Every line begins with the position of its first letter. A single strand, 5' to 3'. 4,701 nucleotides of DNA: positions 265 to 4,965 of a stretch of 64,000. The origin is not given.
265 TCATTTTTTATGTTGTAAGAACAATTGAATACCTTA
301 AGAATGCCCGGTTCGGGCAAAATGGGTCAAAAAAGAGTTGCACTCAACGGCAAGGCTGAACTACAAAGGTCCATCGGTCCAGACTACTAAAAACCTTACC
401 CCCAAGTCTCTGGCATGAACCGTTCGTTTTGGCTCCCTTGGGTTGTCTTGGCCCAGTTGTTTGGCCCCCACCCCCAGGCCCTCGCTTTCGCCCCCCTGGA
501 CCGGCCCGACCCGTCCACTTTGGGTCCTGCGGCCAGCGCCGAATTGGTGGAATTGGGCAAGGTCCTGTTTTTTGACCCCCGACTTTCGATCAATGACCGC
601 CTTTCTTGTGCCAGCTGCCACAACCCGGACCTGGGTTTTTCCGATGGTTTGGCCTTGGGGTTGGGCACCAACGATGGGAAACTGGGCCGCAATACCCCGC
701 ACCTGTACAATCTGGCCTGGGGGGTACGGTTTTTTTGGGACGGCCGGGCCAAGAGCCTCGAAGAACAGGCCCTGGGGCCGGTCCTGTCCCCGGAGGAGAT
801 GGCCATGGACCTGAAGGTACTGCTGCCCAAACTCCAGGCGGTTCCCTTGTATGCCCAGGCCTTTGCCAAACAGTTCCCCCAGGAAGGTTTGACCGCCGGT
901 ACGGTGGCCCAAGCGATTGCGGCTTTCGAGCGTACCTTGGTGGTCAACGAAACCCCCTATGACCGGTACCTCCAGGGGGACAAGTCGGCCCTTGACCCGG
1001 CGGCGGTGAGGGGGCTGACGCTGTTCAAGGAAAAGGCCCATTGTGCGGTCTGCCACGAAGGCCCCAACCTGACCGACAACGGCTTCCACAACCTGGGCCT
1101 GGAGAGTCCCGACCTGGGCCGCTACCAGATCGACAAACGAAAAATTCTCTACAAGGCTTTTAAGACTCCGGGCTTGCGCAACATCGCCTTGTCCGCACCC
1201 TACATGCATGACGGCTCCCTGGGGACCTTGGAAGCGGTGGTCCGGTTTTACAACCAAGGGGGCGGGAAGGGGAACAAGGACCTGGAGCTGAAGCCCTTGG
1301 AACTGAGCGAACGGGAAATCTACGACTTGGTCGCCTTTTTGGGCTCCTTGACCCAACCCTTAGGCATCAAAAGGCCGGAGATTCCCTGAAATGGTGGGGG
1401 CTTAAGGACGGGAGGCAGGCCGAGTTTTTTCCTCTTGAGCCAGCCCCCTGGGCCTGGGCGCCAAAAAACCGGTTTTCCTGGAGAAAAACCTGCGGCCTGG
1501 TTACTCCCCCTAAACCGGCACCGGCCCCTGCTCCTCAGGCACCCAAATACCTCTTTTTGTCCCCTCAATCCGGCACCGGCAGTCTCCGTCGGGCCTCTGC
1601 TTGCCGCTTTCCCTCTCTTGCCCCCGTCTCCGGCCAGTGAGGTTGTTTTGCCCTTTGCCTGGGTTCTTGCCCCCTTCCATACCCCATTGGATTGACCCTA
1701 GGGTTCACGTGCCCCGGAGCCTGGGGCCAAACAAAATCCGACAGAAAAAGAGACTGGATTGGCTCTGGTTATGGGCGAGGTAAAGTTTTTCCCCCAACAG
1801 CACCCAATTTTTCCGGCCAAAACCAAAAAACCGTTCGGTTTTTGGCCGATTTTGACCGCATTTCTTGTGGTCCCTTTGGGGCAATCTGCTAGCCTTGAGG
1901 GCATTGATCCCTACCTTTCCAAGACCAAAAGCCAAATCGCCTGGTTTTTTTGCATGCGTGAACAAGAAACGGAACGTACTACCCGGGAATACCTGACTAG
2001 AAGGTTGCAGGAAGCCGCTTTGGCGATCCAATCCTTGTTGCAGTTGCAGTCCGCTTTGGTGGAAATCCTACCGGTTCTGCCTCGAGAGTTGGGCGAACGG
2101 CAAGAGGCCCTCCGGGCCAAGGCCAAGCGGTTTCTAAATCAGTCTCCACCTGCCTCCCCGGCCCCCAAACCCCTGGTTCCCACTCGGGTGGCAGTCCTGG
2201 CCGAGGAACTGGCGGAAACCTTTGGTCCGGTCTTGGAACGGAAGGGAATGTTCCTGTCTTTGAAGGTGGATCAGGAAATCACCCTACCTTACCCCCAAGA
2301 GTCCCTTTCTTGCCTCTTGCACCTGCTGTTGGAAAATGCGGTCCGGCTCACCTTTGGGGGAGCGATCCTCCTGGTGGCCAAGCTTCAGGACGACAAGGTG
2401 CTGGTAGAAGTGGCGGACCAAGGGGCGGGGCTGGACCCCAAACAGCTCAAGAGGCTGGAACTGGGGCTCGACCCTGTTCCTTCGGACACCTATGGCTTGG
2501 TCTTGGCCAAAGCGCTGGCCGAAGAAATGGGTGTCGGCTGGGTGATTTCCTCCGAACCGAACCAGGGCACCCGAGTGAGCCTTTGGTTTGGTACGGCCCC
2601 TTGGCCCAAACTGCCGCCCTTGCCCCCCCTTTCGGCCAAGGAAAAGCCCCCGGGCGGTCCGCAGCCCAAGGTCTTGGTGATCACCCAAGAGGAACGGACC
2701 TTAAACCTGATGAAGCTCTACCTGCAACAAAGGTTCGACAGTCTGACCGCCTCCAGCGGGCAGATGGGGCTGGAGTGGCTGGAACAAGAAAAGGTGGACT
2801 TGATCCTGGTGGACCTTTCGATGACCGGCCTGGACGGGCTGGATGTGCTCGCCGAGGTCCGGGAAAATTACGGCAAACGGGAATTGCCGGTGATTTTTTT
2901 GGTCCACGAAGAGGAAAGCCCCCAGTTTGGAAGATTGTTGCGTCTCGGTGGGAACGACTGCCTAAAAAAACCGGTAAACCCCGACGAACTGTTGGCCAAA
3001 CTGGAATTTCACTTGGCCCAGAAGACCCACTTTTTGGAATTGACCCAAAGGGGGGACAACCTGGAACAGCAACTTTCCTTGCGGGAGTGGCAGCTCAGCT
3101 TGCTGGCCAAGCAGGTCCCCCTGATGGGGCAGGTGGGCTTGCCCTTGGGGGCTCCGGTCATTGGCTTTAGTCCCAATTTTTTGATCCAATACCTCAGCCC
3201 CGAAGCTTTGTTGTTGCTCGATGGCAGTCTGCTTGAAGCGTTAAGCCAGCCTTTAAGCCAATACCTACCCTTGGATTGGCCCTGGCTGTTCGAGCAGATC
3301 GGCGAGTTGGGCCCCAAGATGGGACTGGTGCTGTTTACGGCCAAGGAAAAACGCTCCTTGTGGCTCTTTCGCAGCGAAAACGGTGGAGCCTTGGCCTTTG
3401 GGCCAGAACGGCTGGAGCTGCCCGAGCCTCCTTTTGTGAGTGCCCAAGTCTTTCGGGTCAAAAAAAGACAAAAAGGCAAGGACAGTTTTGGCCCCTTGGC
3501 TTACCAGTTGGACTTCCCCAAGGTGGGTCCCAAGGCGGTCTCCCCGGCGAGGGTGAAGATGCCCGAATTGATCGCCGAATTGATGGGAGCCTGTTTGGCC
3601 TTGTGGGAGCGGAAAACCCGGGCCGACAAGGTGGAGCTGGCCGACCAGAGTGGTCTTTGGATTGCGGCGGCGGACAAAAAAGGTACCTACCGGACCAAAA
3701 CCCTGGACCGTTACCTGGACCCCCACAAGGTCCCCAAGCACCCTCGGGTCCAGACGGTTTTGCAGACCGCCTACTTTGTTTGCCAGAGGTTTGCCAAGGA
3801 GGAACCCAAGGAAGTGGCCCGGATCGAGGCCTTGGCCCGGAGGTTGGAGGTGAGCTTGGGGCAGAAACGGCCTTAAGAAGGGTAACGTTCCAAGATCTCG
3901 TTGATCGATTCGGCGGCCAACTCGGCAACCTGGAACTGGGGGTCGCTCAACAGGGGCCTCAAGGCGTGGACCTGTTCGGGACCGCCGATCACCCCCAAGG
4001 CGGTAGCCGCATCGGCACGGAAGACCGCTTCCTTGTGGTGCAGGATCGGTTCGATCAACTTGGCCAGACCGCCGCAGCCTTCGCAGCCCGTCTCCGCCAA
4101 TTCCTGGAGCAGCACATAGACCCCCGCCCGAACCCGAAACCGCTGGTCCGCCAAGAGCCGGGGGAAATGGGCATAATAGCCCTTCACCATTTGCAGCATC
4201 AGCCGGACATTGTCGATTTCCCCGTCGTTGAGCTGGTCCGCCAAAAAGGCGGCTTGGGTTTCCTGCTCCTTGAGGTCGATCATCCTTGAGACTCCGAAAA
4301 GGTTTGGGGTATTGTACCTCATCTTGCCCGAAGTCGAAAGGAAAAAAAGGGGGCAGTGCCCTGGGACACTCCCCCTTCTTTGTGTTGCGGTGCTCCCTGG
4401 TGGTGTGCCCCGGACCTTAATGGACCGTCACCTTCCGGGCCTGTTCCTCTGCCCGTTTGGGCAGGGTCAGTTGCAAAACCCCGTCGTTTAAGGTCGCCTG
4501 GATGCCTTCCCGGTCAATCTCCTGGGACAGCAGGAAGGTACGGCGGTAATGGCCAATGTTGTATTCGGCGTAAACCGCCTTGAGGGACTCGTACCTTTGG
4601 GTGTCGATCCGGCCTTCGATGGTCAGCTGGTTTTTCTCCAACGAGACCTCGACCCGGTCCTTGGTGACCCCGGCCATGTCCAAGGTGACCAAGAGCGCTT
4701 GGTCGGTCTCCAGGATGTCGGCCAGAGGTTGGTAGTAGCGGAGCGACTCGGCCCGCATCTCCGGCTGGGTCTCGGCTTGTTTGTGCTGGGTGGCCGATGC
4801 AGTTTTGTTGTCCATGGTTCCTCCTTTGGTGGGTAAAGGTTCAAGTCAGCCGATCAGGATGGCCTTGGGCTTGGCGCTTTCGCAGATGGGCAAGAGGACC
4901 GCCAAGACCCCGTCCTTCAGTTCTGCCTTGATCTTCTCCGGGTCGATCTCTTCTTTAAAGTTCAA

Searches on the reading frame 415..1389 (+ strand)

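Call 7: search_protein_families(library=pfam, proteins=[window:415-1389:+], max_evalue=1)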
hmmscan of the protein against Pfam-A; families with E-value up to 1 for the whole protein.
window:415-1389:+ (324 aa): 7 families
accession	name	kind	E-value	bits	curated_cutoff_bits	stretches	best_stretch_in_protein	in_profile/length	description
PF03150.19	CCP_MauG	-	2.8e-55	187.5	25.6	2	43-190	2-148/149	Di-haem cytochrome c peroxidase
PF00034.26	Cytochrom_C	-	5.7e-07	31.2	21.3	1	198-312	2-89/90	Cytochrome c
PF13442.11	Cytochrome_CBB3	-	0.00094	19.9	27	1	199-242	5-25/68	Cytochrome C oxidase, cbb3-type, subunit III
PF21419.2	RoxA-like_Cyt-c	-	0.0022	17.9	26.7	1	250-276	3-29/39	RoxA-like, cytochrome c-like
PF14522.11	Cytochrome_C7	-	0.023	15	24.8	0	61-72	40-51/67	Cytochrome c7 and related cytochrome c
PF09086.16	DUF1924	-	0.076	13.8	22.5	0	46-72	9-36/96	Domain of unknown function (DUF1924)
PF09699.15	Paired_CXXCH_1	-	0.089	12.9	20.6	0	64-71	8-15/41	Doubled CXXCH motif (Paired_CXXCH_1)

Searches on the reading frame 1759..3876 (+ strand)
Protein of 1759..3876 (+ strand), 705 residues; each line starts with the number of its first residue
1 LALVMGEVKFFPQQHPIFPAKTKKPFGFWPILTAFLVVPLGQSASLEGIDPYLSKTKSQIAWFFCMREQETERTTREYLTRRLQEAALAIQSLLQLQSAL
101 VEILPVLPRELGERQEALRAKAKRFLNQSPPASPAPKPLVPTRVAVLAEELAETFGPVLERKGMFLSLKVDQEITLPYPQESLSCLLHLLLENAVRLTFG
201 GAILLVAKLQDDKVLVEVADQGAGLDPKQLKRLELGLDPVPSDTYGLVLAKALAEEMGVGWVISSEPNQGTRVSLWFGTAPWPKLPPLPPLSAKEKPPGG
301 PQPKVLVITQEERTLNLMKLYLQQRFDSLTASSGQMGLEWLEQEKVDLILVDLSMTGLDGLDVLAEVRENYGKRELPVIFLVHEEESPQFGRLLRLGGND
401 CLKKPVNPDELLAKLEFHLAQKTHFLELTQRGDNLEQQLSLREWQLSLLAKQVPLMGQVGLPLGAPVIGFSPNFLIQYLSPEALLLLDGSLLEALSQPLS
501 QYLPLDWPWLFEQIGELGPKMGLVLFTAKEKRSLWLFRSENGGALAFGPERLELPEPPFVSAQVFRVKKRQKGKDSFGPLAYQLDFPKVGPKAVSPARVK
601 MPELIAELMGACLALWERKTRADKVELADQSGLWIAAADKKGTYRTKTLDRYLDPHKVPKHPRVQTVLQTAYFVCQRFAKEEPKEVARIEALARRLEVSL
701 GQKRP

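Call 7: search_protein_families(library=pfam, proteins=[window:1759-3876:+], max_evalue=1)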
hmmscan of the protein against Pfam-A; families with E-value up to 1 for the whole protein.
window:1759-3876:+ (705 aa): 4 families
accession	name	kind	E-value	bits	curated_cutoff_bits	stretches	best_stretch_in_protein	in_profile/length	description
PF00072.30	Response_reg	-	1.1e-19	71.1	30.2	1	305-415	1-110/111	Response regulator receiver domain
PF02518.31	HATPase_c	-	1.1e-08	35.9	26.4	1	186-277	9-107/111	Histidine kinase-, DNA gyrase B-, and HSP90-like ATPase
PF13581.12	HATPase_c_2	-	0.019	15.4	27.4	1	193-258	42-113/127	Histidine kinase-like ATPase domain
PF17922.6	TetR_C_17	-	0.094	13.4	26.1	1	62-110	26-72/100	Tetracyclin repressor-like, C-terminal domain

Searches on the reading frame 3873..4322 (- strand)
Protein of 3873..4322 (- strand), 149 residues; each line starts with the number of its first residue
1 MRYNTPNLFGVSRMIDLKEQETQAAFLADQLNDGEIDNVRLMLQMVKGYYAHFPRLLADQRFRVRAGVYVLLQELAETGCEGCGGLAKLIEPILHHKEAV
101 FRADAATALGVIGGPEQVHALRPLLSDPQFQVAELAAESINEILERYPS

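Call 13: search_protein_families(library=pfam, proteins=[window:3873-4322:-], max_evalue=0.00001)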
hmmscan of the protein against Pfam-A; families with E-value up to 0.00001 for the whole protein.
window:3873-4322:- (149 aa): 1 family
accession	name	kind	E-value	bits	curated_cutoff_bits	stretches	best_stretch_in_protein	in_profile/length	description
PF13646.12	HEAT_2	-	2.1e-06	28.4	27.7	0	56-140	8-87/88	HEAT repeats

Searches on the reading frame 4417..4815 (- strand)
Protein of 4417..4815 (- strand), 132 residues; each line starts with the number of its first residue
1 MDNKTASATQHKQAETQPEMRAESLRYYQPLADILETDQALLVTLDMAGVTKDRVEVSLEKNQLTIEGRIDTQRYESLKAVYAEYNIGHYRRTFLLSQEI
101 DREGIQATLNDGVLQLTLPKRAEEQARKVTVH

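Call 13: search_protein_families(library=pfam, proteins=[window:4417-4815:-], max_evalue=0.00001)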
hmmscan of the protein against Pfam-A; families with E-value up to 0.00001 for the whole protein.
window:4417-4815:- (132 aa): 1 family
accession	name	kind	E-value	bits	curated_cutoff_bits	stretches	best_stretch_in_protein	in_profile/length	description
PF00011.27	HSP20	-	6.5e-20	71.6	20.8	1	33-131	1-101/102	Hsp20/alpha crystallin family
